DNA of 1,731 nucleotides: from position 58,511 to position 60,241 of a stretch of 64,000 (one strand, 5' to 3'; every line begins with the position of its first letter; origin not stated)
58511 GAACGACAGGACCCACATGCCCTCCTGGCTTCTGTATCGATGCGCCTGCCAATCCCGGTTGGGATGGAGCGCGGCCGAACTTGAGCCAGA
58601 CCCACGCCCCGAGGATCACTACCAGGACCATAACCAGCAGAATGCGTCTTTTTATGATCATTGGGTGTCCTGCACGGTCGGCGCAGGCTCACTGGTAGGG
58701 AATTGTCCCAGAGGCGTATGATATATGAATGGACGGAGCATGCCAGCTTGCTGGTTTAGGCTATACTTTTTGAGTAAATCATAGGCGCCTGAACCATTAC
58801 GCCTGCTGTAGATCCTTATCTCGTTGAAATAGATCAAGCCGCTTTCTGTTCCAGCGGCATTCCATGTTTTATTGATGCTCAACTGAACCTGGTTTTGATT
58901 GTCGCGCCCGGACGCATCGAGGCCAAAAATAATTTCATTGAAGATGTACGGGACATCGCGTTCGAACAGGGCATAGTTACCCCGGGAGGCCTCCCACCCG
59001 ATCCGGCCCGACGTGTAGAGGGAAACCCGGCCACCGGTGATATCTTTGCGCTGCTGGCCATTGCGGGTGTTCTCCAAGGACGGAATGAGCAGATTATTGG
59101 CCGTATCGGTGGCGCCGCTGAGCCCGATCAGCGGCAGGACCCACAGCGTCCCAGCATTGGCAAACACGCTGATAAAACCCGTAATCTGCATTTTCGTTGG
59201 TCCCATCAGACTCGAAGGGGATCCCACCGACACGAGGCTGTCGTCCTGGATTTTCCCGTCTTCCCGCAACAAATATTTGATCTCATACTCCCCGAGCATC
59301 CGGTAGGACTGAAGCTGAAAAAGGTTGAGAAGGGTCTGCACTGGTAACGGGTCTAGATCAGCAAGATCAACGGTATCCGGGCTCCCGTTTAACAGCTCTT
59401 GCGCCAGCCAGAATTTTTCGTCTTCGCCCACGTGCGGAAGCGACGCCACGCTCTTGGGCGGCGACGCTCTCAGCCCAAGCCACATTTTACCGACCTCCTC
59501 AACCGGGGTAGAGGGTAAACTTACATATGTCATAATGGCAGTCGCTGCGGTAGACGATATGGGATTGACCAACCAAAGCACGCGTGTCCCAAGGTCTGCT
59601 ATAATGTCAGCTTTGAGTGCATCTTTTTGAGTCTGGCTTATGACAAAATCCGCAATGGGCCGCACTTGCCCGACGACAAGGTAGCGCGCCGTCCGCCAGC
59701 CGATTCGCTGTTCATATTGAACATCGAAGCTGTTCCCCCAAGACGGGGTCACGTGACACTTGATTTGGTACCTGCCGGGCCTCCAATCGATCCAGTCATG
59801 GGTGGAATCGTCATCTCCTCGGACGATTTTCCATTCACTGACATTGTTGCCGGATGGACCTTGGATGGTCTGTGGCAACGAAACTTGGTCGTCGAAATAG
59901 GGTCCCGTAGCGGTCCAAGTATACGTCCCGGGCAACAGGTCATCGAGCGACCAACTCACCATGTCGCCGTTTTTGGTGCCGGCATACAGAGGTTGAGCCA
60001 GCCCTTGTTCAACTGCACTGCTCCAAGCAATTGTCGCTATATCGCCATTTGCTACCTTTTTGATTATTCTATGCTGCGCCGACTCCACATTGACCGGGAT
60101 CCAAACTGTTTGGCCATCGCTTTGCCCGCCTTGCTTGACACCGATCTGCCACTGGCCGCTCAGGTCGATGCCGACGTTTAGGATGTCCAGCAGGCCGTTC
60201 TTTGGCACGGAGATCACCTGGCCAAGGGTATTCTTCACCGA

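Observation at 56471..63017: Lower-GC four-gene surface operon of unknown function (tail-fibre-like protein + FN3 giant + coupled HEAT-like membrane protein + secreted protein): best candidate for an undescribed system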

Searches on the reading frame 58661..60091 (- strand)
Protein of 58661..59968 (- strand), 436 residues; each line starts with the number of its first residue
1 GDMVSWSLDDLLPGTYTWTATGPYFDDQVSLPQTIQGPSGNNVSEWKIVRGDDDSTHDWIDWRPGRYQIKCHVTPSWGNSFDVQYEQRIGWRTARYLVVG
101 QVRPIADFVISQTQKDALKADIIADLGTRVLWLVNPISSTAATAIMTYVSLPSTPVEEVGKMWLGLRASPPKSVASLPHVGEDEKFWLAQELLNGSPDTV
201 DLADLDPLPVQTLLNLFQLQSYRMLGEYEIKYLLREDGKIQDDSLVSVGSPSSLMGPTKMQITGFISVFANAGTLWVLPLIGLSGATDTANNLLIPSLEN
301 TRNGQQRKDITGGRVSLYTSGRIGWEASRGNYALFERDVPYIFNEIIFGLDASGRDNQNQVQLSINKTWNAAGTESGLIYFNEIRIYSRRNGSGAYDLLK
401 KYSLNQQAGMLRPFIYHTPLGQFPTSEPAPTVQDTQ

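Call 33: find_homologous_proteins(query=window:58661-59968:-, max_evalue=0.001)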
Query window:58661-59968:- (436 aa): 5 proteins with E <= 0.001 among 7282 candidates.
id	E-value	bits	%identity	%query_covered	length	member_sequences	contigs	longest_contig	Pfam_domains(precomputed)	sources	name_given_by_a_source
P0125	1.6e-91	325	41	100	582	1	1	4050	-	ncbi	ncbi:MAG: hypothetical protein ACREH8_09205, partial [Opitutaceae bacterium]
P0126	8.5e-75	270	39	100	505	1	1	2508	-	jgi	-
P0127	1.4e-70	256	38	100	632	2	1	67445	-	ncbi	-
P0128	9.9e-51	191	37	83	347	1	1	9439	-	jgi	jgi:hypothetical protein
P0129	9.9e-48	181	43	55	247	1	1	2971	-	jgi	jgi:hypothetical protein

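Call 38: search_solved_structures(query=A3, max_evalue=10, show_alignments=2)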
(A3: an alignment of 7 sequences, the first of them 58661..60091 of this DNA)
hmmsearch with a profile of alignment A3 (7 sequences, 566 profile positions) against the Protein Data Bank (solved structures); distinct sequences matched with E-value up to 10: 0.

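Call 53: predict_structure(alignment_id=A3)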
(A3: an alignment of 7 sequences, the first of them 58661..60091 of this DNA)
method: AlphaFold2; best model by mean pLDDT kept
length: 477 residues; sequences in the alignment: 7
mean_pLDDT: 63.1   pTM: 0.54
mean pLDDT of the five models: 63.1, 62.0, 58.6, 58.3, 53.6
residues with pLDDT >= 90: 42; 70-90: 147; 50-70: 151; < 50: 137
segments of 3 or more residues with pLDDT < 50: 1-5, 92-99, 260-263, 290-298, 337-347, 349-354, 360-388, 393-395, 397-421, 447-477
pLDDT, mean of each block of 10 residues (from residue 1): 57 66 73 67 77 85 70 80 83 46 74 88 87 67 64 89 89 90 92 89 77 63 70 65 63 61 58 64 56 45 73 81 61 54 48 48 35 30 45 49 38 31 65 65 52 32 31 29
secondary structure, 60 per line:
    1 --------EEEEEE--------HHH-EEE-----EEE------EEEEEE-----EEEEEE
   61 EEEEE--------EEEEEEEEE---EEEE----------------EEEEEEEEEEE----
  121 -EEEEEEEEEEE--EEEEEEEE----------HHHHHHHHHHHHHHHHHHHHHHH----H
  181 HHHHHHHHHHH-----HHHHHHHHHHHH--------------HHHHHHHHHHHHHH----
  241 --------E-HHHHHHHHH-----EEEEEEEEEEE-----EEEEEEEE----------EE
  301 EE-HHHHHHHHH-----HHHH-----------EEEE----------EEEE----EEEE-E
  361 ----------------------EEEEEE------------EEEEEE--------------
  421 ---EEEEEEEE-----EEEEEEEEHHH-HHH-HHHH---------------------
elements in order: E9-14 E27-29 E35-37 E44-49 E55-65 E74-82 E86-89 E106-116 E122-132 E135-142 H153-175 H180-191 H197-208 H223-236 H251-259 E265-275 E281-288 E299-302 H304-312 H318-321 E333-336 E347-350 E355-358 E383-388 E401-406 E424-431 E437-444 H453-456

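Call 56: fold_search(model_id=the predicted structure, library=pdb)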
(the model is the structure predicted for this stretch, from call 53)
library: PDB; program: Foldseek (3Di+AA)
matches with E <= 10: 961; with E <= 0.001: 0
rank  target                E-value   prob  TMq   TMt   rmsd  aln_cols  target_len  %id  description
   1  6cpd_B                7.4e-03  1.00  0.18  0.58   5.1       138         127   12  Crystal structure of PmoD soluble domain from Methylocystis sp. ATCC 49242 (Rockwell) (released 2018-10-31)
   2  5hcd_A                1.9e-02  0.13  0.12  0.07  24.9       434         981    8  Ternary complex of human Complement C5 with Ornithodoros moubata OmCI and Rhipicephalus microplus RaCI2 (released 2016-03-30)
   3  6cpd_A                2.0e-02  1.00  0.17  0.54   5.2       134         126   13  Crystal structure of PmoD soluble domain from Methylocystis sp. ATCC 49242 (Rockwell) (released 2018-10-31)
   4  6ysq_D                2.3e-02  0.08  0.12  0.10  34.6       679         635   10  The hC4Nb8 complement inhibitory nanobody in complex with C4b (released 2020-06-24)
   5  8k2l                  3.3e-02  0.44  0.11  0.10  17.8       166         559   11  Crystal structure of Group 4 Monosaccharide-releasing beta-N-acetylgalactosaminidase NgaP2 from Paenibacillus sp. TS12,  (released 2024-04-24)
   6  6oe6_B                5.1e-02  0.97  0.17  0.53   5.3       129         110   10  Structure of a Uncharacterized protein from Leptospira interrogans serogroup Icterohaemorrhagiae serovar Copenhageni ( (released 2019-04-17)
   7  9p26                  5.3e-02  0.94  0.15  0.17   6.8       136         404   16  Crystal structure of GH158(Pro) at 1.40 angstrom resolution (released 2026-03-11)
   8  6oe6_A                6.2e-02  0.89  0.16  0.43   5.8       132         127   12  Structure of a Uncharacterized protein from Leptospira interrogans serogroup Icterohaemorrhagiae serovar Copenhageni ( (released 2019-04-17)
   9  7ad7_A                6.9e-02  0.09  0.11  0.07  23.2       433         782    8  Crystal structure of human complement C5 in complex with the K8 bovine knob domain peptide. (released 2021-03-10)
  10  8yt8_O                7.7e-02  0.35  0.10  0.15  24.0       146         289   18  Cryo-EM structure of the dystrophin glycoprotein complex (released 2024-12-11)
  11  6ihb_R                9.5e-02  0.92  0.12  0.51   8.4       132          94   14  Adeno-Associated Virus 2 in complex with AAVR (released 2019-03-20)
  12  5icu                  1.1e-01  0.96  0.14  0.51   4.2       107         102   16  The crystal structure of CopC from Methylosinus trichosporium OB3b (released 2016-04-06)
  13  4d7v_B                1.2e-01  0.87  0.15  0.29  12.4       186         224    8  The structure of the catalytic domain of NcLPMO9C from the filamentous fungus Neurospora crassa (released 2015-07-22)
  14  9p2f_A                1.2e-01  0.85  0.12  0.13   7.1       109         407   16  Crystal structure of GH158(Pro) soaked with mixed linkage (G4G3G) oligosaccharide at 1.15 angstrom resolution (released 2026-03-11)
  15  6pal_B                1.3e-01  0.98  0.14  0.16   5.5       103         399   13  Bacteroides uniformis endo-laminarinase BuGH158 from the beta(1,3)-glucan utilization locus (released 2020-04-01)
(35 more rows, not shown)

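Call 60: search_protein_families(library=pfam, alignment_id=A3, max_evalue=5)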
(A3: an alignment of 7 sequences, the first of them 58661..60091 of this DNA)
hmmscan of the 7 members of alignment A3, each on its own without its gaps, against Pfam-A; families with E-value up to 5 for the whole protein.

A. member 1, window:58661-60091:- (477 aa): 1 family
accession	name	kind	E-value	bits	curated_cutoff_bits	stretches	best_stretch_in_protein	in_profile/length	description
PF08310.17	LGFP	-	0.15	12.9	22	0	350-375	12-37/53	LGFP repeat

B. families by the number of members that match (of 7 scanned): 8 families
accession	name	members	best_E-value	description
PF05345.18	He_PIG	1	2e-09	Putative Ig domain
PF00041.27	fn3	1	1.5e-06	Fibronectin type III domain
PF13517.12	FG-GAP_3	1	0.027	FG-GAP-like repeat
PF19403.5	SpaA_2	1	0.051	Prealbumin-like fold domain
PF13620.12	CarboxypepD_reg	1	0.12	Carboxypeptidase regulatory-like domain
PF08310.17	LGFP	1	0.15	LGFP repeat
PF16640.11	Big_3_5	1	0.88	Bacterial Ig-like domain (group 3)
PF13573.12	SprB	1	2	SprB repeat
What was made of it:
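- Tried and rejected: No consistent weak family (call 60).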

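Call 70: search_protein_representatives(alignment_id=A3)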
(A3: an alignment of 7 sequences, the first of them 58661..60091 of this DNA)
Query: 7 sequences, 566 profile positions. Proteins with E-value up to 0.001 (for the whole library): 154; up to 1e-10: 133; up to 1e-30: 64. The best 150 are listed.
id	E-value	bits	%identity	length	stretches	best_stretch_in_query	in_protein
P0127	1.8e-255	865.3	-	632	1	5-566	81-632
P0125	6.7e-247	837.0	-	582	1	5-565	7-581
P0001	1.6e-231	786.3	-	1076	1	17-566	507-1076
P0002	1.4e-220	750.1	-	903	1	5-479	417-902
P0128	8.9e-164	562.6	-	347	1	210-566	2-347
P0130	4.8e-155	533.8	-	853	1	98-565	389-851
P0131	1.2e-124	433.4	-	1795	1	98-563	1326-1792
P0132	1.8e-122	426.2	-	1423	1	22-565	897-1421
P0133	7.0e-115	401.2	-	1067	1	107-557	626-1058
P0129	1.8e-105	370.1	-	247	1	320-565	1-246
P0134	8.7e-98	344.7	-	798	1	33-562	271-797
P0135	9.4e-97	341.3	-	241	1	320-566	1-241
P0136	4.7e-95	335.7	-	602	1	74-561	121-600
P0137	1.3e-93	330.9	-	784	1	98-562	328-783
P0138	2.1e-86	307.2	-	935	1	81-558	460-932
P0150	1.4e-66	241.7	-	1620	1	99-553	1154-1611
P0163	1.9e-47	178.5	-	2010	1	131-554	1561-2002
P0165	7.9e-46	173.2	-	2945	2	308-523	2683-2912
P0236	2.3e-13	66.0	-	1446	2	109-238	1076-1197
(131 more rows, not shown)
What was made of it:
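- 58661..60082 (-): g2 C-terminal cassette (aa 603-1076): Ig-like subdomain plus a conserved core with no detectable relatives; putative effector domain. 154 representative clusters, at the protein C-terminus in all near-full-length matches (call 70).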

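Call 73: find_encoding_contigs(protein=P0131, flank=6000, max_places=2)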
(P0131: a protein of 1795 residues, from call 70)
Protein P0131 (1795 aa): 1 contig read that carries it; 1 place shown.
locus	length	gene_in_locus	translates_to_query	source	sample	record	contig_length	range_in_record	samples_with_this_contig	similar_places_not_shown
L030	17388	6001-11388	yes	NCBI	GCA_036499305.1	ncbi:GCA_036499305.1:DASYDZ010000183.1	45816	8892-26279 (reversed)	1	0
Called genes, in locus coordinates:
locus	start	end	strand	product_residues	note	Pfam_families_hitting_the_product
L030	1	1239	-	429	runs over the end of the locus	PF00275:EPSP_synthase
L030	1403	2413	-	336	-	-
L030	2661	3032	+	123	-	PF08761:dUTPase_2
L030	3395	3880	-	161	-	PF09500:YiiD_C, PF14539:DUF4442 (weak)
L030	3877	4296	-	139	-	PF01894:YjbQ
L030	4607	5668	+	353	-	PF01757:Acyl_transf_3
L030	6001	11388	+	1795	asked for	PF18884:TSP3_bac (faint), PF13385:Laminin_G_3, PF25523:Ig_RIMBP2 (weak)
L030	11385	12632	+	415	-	PF13646:HEAT_2 (weak)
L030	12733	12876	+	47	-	-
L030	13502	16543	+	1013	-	PF05359:DUF748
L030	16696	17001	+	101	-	PF03692:CxxCxxCC (weak)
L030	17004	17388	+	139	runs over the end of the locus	-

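Call 74: find_encoding_contigs(protein=P0165, flank=6000, max_places=2)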
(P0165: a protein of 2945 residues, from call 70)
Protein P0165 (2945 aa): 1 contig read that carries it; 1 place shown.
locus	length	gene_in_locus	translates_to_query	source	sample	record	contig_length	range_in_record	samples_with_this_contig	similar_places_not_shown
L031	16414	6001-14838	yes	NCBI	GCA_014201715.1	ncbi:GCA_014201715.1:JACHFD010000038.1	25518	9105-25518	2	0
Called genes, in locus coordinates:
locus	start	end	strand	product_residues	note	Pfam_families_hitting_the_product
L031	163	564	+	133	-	-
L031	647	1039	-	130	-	PF01850:PIN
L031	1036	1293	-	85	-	PF07704:PSK_trans_fac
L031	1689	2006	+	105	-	-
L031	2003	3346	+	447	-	PF08751:TrwC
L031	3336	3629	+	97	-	-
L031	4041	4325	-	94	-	-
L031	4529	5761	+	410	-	PF05658:YadA_head (weak)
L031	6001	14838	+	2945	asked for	PF13229:Beta_helix (faint), PF01095:Pectinesterase (faint), PF18884:TSP3_bac (weak)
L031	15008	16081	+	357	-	-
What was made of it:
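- In L031, a gene with a weak YadA_head match precedes a g2_C-bearing giant protein (call 74).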

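Call 75: find_encoding_contigs(protein=P0150, flank=6000, max_places=2)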
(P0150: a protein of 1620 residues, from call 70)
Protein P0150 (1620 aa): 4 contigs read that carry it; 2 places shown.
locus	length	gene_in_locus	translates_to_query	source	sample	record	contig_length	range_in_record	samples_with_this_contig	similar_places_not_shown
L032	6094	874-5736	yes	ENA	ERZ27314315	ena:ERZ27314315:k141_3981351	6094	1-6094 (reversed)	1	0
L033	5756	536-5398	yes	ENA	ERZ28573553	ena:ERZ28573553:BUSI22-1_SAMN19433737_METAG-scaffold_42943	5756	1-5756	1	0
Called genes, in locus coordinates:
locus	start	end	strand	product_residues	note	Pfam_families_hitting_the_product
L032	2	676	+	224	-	?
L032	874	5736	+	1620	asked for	-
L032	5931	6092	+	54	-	?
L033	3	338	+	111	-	?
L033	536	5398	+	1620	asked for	-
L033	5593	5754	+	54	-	?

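Call 76: find_encoding_contigs(protein=P0163, flank=6000, max_places=2)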
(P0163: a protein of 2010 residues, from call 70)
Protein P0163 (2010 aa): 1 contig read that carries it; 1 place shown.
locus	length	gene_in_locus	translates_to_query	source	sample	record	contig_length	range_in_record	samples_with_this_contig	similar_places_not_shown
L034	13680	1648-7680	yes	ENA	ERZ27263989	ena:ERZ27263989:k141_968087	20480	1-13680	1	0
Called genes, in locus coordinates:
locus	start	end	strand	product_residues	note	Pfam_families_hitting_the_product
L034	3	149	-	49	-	?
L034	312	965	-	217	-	PF00730:HhH-GPD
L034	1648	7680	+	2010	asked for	PF05048:NosD (faint), PF13229:Beta_helix (faint)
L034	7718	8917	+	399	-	PF13646:HEAT_2 (faint)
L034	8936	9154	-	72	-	-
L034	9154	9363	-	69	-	-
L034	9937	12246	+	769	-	PF00662:Proton_antipo_N, PF00361:Proton_antipo_M, PF13244:MbhD, PF20501:MbhE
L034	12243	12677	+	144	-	PF04039:MnhB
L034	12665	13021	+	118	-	PF00420:Oxidored_q2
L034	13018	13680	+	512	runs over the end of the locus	PF00361:Proton_antipo_M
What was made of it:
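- On HEAT-repeat proteins (g3): Homologues in L030 and L034 are flagged HEAT_2 (calls 73, 76).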
